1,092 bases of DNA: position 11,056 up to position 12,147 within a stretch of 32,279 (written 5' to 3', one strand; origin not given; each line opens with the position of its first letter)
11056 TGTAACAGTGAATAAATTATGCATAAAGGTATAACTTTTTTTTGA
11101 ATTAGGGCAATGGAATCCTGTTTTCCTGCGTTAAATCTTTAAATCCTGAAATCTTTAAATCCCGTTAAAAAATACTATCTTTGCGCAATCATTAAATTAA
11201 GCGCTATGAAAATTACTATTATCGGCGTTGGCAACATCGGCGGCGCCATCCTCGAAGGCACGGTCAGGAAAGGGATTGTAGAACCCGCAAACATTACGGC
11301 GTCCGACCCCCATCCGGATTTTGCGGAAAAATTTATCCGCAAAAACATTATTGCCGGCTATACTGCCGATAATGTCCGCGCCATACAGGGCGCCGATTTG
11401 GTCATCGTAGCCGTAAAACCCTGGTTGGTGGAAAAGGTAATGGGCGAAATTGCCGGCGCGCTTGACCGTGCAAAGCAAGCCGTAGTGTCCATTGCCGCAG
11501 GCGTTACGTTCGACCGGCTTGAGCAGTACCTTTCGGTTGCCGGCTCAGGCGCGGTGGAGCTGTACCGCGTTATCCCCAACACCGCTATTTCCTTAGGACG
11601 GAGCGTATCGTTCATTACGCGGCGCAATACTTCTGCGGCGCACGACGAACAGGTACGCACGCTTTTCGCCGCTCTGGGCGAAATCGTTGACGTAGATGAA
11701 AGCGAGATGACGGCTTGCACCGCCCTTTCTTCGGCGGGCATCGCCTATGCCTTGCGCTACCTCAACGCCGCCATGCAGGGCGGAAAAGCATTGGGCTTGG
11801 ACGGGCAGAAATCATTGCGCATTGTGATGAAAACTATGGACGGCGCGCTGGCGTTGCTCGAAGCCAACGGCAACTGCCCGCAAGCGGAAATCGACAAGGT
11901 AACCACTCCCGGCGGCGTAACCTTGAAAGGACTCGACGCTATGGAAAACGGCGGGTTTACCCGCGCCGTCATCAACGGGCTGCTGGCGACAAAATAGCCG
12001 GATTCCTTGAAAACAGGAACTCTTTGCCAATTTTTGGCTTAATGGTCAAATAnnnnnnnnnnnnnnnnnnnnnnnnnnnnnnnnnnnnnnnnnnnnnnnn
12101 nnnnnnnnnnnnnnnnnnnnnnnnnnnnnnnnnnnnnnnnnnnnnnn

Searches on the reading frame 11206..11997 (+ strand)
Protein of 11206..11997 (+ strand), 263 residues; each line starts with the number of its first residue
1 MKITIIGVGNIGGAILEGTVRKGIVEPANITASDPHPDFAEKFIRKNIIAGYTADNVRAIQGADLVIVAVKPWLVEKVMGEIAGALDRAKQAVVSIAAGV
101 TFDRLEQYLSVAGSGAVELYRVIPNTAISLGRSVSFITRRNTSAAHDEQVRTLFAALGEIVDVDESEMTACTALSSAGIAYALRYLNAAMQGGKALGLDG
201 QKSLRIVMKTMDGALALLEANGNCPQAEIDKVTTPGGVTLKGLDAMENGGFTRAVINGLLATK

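Call 37: find_encoding_contigs(protein=window:11206-11997:+, flank=4000, max_places=10)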
Protein window:11206-11997:+ (263 aa): 1 contig read that carries it; 1 place shown.
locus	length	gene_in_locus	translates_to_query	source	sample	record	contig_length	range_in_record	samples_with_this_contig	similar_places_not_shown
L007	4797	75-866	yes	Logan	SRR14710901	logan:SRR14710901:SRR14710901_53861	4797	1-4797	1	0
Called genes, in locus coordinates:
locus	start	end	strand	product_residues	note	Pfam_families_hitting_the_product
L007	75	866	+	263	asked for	PF03807:F420_oxidored, PF14748:P5CR_dimer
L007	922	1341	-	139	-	-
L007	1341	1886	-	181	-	PF13274:SocA_Panacea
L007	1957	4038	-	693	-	PF13428:TPR_14 (faint), PF13431:TPR_17 (faint), PF13432:TPR_16 (weak), PF14559:TPR_19 (weak), PF07676:PD40 (faint), PF13620:CarboxypepD_reg (weak), PF00691:OmpA, PF05359:DUF748 (faint)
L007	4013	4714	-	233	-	PF20582:UPF0758_N, PF04002:RadC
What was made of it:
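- Checked: The flanking genes are proC (F420_oxidored + P5CR_dimer) and a TPR/PD40/OmpA protein (call 37).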

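Call 41: find_related_loci(query=window:11206-11994:+, collection=metagenome_contigs, flank=4000)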
Query window:11206-11994:+ (263 aa) in metagenome_contigs; peptide patterns used: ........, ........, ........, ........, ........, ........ (x = any residue, [..] = any of these).
163 stretches matched a pattern; 2 encode a relative of the query (tblastn E <= 1e-3); 2 distinct loci.
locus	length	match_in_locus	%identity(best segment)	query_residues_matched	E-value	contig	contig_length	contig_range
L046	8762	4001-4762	29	2-259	3e-29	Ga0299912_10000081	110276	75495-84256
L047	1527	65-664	31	56-259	2e-25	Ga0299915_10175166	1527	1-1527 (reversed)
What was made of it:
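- Tried and rejected: A metagenome_contigs scan with ProC found only relatives at about 30% identity (call 41).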

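Call 42: find_homologous_proteins(query=window:11206-11994:+, max_evalue=1e-40)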
Query window:11206-11994:+ (263 aa): 2419 proteins with E <= 1e-40 among 7098 candidates; the best 120 are listed.
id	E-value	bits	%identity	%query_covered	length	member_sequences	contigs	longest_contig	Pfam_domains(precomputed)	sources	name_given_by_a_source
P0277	3.7e-144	497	90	100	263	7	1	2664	PF14748.12,PF03807.24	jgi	jgi:pyrroline-5-carboxylate reductase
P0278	2.3e-142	491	89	100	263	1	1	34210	PF14748.12,PF03807.24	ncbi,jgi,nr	ncbi:MAG: pyrroline-5-carboxylate reductase [Prevotellaceae bacterium]|jgi:pyrroline-5-carboxylate r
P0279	2.4e-139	481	88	100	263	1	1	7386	PF14748.12,PF03807.24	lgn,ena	-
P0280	1.2e-136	472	87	100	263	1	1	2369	PF14748.12,PF03807.24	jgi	jgi:pyrroline-5-carboxylate reductase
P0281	1.7e-136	471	85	100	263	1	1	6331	PF14748.12,PF03807.24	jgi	jgi:pyrroline-5-carboxylate reductase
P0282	1.3e-135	469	86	100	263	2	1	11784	PF14748.12,PF03807.24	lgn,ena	-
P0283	7.9e-121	420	78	100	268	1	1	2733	PF14748.12,PF03807.24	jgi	jgi:pyrroline-5-carboxylate reductase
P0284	1.9e-114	399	73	100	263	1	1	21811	PF14748.12,PF03807.24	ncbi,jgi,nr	ncbi:MAG: pyrroline-5-carboxylate reductase [Prevotellaceae bacterium]|jgi:pyrroline-5-carboxylate r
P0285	4.6e-114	398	71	100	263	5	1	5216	PF14748.12,PF03807.24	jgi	jgi:pyrroline-5-carboxylate reductase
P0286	1.5e-112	393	67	100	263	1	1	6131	PF14748.12,PF03807.24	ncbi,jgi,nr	ncbi:MAG: pyrroline-5-carboxylate reductase [Prevotellaceae bacterium]|jgi:pyrroline-5-carboxylate r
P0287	1.9e-112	393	69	100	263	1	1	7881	PF14748.12,PF03807.24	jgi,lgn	jgi:pyrroline-5-carboxylate reductase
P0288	6.5e-112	391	70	100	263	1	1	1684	PF14748.12,PF03807.24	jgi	jgi:pyrroline-5-carboxylate reductase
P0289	7.7e-112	391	68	100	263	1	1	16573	PF14748.12,PF03807.24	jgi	jgi:pyrroline-5-carboxylate reductase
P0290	1.5e-111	390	70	100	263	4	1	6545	PF14748.12,PF03807.24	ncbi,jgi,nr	ncbi:MAG: pyrroline-5-carboxylate reductase [Prevotellaceae bacterium]|jgi:pyrroline-5-carboxylate r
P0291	2.7e-111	389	69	100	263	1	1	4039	PF14748.12,PF03807.24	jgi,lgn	jgi:pyrroline-5-carboxylate reductase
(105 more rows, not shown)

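Call 43: find_encoding_contigs(protein=P0278, flank=5000, max_places=1)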
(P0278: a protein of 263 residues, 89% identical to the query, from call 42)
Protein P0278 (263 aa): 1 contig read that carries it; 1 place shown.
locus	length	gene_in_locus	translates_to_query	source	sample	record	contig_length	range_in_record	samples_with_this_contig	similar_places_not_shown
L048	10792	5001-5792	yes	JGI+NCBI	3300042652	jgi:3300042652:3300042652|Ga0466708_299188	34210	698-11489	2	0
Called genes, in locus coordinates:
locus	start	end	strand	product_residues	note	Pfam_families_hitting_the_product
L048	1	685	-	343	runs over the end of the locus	PF00586:AIRS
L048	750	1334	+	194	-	PF01914:MarC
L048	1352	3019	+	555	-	PF06826:Asp-Al_Ex, PF02080:TrkA_C, PF06826:Asp-Al_Ex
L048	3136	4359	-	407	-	-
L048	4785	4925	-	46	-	-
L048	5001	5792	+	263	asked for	PF03807:F420_oxidored, PF14748:P5CR_dimer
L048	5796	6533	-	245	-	PF01255:Prenyltransf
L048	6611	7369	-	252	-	PF19573:DUF6089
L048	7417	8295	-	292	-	PF01513:NAD_kinase, PF20143:NAD_kinase_C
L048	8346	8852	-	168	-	PF21711:DCTN5 (weak), PF25087:GMPPB_C (faint), PF00132:Hexapep (weak), PF25084:LbH_EIF2B, PF14602:Hexapep_2 (weak), PF00132:Hexapep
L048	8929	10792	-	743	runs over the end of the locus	PF07244:POTRA (faint), PF01103:Omp85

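Call 44: find_encoding_contigs(protein=P0282, flank=5000, max_places=1)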
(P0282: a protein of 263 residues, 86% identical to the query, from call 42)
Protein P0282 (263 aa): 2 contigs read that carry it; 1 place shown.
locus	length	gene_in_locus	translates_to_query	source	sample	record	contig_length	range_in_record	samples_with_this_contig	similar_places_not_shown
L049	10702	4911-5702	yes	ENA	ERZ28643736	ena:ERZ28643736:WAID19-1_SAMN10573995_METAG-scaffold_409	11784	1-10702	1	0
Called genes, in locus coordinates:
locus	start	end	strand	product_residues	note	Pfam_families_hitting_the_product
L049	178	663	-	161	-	-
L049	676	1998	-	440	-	PF00078:RVT_1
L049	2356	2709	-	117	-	PF22296:bAvd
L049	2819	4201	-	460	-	-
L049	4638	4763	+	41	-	-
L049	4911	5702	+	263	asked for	PF03807:F420_oxidored, PF14748:P5CR_dimer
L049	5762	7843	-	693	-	PF00930:DPPIV_N, PF26549:Tricorn_N (faint), PF02129:Peptidase_S15, PF20434:BD-FAE (faint), PF00326:Peptidase_S9, PF01738:DLH, PF12146:Hydrolase_4 (faint)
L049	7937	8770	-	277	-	PF11306:DUF3108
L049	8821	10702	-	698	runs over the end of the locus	PF17191:RecG_wedge, PF01336:tRNA_anti-codon, PF00270:DEAD, PF04851:ResIII, PF00271:Helicase_C, PF19833:RecG_dom3_C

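Call 45: find_encoding_contigs(protein=P0279, flank=5000, max_places=1)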
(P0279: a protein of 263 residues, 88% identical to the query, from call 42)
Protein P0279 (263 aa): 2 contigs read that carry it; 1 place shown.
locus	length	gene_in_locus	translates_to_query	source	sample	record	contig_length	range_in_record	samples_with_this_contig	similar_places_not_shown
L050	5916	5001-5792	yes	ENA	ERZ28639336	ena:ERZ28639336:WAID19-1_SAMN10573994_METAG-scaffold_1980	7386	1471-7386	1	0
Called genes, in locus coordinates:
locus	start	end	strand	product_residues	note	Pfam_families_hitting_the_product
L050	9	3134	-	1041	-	PF13620:CarboxypepD_reg, PF13715:CarbopepD_reg_2, PF07715:Plug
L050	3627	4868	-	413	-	-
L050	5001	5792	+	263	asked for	PF03807:F420_oxidored, PF14748:P5CR_dimer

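Call 46: find_encoding_contigs(protein=P0284, flank=5000, max_places=1)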
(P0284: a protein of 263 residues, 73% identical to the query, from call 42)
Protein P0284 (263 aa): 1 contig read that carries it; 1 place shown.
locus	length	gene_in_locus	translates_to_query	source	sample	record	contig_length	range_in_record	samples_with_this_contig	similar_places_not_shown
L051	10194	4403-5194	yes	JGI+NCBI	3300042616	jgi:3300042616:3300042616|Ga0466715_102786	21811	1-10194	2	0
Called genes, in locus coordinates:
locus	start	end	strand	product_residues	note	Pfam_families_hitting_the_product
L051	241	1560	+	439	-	PF02874:ATP-synt_ab_N (weak), PF00006:ATP-synt_ab, PF22919:ATP-synt_VA_C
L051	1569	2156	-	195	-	PF02589:LUD_dom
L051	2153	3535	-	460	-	PF11870:LutB_C (faint), PF02589:LUD_dom, PF13187:Fer4_9 (faint), PF00037:Fer4 (faint), PF12797:Fer4_2 (faint), PF12838:Fer4_7 (faint), PF13183:Fer4_8, PF13237:Fer4_10 (faint), +1 more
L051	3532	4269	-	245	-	PF02754:CCG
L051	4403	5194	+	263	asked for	PF03807:F420_oxidored, PF14748:P5CR_dimer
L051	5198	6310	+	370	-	PF00696:AA_kinase, PF01472:PUA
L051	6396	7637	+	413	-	PF00171:Aldedh (weak)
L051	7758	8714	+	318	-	PF04055:Radical_SAM, PF16199:Radical_SAM_C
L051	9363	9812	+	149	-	-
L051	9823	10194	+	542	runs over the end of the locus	PF00171:Aldedh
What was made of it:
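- Tried and rejected: Exact-protein look-ups of ProC relatives showed different downstream genes, not a clean proC-OmpA junction (calls 43-46).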
